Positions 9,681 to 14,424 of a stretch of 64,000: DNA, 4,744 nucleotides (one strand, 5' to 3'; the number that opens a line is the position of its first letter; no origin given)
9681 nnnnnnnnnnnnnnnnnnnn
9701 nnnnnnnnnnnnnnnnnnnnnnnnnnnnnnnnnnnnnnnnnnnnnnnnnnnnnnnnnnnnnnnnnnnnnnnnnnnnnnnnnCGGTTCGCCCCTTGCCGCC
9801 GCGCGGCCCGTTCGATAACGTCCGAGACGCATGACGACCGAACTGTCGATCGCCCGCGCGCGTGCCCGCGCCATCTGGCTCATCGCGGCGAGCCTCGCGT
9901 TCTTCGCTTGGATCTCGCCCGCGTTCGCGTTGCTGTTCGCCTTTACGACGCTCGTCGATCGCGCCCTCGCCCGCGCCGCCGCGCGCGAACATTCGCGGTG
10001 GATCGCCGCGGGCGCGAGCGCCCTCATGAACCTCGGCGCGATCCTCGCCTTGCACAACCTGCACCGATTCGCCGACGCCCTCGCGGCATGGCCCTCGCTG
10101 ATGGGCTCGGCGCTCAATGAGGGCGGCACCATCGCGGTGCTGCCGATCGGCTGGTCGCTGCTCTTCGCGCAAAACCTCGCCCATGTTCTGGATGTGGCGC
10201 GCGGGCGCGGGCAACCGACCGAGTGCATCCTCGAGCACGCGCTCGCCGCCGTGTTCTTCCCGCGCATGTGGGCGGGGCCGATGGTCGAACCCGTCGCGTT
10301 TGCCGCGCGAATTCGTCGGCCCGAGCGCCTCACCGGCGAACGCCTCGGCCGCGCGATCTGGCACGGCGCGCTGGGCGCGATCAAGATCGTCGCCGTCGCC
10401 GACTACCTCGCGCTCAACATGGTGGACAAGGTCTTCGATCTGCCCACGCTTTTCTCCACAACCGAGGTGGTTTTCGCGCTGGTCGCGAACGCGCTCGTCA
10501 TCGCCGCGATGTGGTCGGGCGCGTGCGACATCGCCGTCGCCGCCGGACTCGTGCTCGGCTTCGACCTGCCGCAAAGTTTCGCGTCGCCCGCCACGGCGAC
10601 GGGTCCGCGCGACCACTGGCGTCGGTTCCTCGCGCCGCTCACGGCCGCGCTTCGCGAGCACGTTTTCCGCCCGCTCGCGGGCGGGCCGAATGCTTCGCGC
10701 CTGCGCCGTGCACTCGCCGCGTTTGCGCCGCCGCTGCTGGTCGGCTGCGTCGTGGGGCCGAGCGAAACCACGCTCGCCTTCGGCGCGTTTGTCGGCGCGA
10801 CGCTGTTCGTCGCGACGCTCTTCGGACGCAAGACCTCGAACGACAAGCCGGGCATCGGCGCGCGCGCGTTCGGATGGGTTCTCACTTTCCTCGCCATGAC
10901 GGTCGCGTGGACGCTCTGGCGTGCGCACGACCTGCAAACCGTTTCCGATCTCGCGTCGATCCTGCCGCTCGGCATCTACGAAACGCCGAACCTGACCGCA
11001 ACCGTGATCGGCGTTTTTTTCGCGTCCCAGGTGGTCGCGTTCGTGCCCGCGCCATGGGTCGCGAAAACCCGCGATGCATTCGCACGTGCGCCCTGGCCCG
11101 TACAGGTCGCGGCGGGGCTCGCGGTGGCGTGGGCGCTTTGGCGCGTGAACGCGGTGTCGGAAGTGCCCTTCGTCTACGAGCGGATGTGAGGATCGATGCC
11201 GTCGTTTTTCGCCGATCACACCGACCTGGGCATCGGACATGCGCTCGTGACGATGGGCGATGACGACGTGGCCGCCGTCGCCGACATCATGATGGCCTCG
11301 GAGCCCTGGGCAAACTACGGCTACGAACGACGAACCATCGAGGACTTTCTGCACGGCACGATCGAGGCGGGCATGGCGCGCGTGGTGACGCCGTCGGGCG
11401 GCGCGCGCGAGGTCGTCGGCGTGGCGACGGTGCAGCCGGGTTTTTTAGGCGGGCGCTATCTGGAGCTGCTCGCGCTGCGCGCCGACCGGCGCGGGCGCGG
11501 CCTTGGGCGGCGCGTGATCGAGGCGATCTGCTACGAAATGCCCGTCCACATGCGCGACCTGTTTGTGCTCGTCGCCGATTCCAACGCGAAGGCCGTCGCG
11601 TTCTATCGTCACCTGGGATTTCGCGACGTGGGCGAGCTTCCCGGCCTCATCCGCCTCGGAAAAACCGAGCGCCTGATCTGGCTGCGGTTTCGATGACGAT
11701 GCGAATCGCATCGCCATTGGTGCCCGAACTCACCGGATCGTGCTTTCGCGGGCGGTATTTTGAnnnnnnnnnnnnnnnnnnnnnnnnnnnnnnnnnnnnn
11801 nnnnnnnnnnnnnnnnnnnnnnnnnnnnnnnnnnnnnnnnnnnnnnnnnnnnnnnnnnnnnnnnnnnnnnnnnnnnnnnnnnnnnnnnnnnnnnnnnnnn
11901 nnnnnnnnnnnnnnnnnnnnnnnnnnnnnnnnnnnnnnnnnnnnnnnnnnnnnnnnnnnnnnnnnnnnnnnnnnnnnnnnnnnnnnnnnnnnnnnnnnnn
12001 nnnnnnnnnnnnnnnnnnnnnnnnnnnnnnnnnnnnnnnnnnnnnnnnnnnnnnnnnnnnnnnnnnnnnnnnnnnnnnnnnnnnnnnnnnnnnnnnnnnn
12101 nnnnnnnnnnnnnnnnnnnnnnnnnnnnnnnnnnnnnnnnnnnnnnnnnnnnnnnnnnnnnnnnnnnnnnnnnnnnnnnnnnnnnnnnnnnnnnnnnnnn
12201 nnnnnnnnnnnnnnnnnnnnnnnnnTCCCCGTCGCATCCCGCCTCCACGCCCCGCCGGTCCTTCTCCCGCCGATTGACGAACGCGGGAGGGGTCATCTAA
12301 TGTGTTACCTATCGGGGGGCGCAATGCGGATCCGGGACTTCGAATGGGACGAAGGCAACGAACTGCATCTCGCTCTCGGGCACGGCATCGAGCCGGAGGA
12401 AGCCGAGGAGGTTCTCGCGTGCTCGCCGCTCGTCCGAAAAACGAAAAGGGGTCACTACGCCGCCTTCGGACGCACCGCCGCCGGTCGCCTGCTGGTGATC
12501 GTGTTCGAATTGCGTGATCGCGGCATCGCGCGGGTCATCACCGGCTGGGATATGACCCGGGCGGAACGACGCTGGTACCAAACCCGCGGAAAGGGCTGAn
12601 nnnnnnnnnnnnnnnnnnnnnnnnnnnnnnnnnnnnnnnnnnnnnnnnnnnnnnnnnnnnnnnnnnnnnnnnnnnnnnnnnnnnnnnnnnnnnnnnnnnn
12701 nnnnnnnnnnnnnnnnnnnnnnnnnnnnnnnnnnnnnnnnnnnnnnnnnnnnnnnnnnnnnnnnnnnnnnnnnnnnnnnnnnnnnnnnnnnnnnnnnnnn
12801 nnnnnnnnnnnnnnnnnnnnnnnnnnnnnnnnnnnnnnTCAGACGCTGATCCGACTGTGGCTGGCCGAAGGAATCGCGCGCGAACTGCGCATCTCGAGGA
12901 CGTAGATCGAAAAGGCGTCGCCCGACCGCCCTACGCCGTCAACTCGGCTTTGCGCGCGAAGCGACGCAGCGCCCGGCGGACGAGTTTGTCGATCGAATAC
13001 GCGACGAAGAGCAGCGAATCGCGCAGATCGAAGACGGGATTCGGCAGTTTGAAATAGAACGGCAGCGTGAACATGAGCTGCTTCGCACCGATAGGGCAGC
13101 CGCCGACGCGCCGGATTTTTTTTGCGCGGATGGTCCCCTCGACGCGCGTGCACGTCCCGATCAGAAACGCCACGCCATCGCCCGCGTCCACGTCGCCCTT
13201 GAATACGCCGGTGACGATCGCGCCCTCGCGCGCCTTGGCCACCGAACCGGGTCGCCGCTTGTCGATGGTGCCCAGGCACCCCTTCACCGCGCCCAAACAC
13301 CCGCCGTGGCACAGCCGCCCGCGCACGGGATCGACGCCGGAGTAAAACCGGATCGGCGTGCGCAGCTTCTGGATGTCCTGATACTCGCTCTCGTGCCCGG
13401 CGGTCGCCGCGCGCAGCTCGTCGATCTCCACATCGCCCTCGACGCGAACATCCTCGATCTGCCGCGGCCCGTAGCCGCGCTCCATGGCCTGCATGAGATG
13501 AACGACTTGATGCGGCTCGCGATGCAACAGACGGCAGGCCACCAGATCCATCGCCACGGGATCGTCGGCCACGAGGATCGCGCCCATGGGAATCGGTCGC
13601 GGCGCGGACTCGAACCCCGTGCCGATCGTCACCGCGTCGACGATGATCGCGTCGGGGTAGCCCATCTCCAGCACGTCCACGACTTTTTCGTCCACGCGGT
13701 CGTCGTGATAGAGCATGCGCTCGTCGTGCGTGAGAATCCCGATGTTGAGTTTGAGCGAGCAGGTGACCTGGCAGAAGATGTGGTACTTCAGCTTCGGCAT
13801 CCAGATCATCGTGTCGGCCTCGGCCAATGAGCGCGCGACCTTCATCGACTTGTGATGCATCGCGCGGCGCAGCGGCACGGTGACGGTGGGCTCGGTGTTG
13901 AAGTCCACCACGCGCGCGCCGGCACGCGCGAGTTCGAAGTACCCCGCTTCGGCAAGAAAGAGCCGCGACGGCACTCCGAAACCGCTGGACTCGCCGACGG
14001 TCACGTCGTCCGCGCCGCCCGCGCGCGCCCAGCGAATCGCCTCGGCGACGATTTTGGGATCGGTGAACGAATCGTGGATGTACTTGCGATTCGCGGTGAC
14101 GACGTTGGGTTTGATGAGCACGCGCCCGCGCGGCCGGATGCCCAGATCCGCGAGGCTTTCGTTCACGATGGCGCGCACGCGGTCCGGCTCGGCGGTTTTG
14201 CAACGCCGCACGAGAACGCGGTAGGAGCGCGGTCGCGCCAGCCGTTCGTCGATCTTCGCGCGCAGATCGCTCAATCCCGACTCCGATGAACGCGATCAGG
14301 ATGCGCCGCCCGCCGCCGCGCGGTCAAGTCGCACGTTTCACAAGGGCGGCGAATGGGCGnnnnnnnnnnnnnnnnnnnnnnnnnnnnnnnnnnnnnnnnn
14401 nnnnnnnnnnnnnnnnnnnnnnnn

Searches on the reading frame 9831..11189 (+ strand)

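Call 6: search_protein_families(library=pfam, proteins=[window:9831-11189:+], max_evalue=0.01)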
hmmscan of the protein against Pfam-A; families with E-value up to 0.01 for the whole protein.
window:9831-11189:+ (452 aa): 1 family
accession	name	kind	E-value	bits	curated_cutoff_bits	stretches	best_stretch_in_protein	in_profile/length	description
PF19038.6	Fuz_longin_3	-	0.0012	20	24.3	1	12-59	52-99/102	Third Longin domain of FUZ, MON1 and HPS1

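Call 8: search_protein_families(library=ncbifam, proteins=[window:9831-11189:+], max_evalue=0.01)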
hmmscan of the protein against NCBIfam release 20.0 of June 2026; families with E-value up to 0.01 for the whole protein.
window:9831-11189:+ (452 aa): 1 family
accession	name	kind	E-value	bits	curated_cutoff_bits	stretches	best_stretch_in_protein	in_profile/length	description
TIGR04091.1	LTA_dltB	equivalog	8.8e-07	28.5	375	1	135-356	139-366/380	D-alanyl-lipoteichoic acid biosynthesis protein DltB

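Call 74: search_protein_families(library=pfam, proteins=[window:9831-11189:+], max_evalue=0.01)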
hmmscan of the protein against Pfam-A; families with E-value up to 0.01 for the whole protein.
window:9831-11189:+ (452 aa): 1 family
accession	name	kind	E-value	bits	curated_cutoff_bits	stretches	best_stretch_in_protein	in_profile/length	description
PF19038.6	Fuz_longin_3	-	0.0012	20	24.3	1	12-59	52-99/102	Third Longin domain of FUZ, MON1 and HPS1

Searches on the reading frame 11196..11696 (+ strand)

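Call 6: search_protein_families(library=pfam, proteins=[window:11196-11696:+], max_evalue=0.01)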
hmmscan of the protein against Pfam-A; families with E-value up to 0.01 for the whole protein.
window:11196-11696:+ (166 aa): 5 families
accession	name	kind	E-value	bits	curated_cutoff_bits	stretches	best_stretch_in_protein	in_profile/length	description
PF00583.31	Acetyltransf_1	-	1.4e-09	38.7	20.7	1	51-142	24-116/116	Acetyltransferase (GNAT) family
PF13508.13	Acetyltransf_7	-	1.5e-09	38.5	27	1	72-143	13-83/84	Acetyltransferase (GNAT) domain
PF08445.16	FR47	-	4.6e-09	36.6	22.1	1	88-144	23-79/86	FR47-like protein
PF13673.13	Acetyltransf_10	-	6.5e-09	36.3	23.6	1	71-147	40-112/128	Acetyltransferase (GNAT) domain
PF13420.13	Acetyltransf_4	-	0.0084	16.6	24.3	0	98-152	88-144/155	Acetyltransferase (GNAT) domain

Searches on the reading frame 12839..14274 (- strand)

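Call 74: search_protein_families(library=pfam, proteins=[window:12839-14203:-], max_evalue=0.01)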
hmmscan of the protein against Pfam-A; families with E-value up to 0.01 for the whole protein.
window:12839-14203:- (454 aa): 0 families

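Call 85: search_protein_families(library=pfam, proteins=[window:12931-14274:-], max_evalue=0.001)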
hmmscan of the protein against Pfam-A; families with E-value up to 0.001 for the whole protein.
window:12931-14274:- (447 aa): 1 family
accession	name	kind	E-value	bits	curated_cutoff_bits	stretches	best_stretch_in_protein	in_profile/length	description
PF04015.17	DUF362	-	4.8e-41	141.5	24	1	52-248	1-200/200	Domain of unknown function (DUF362)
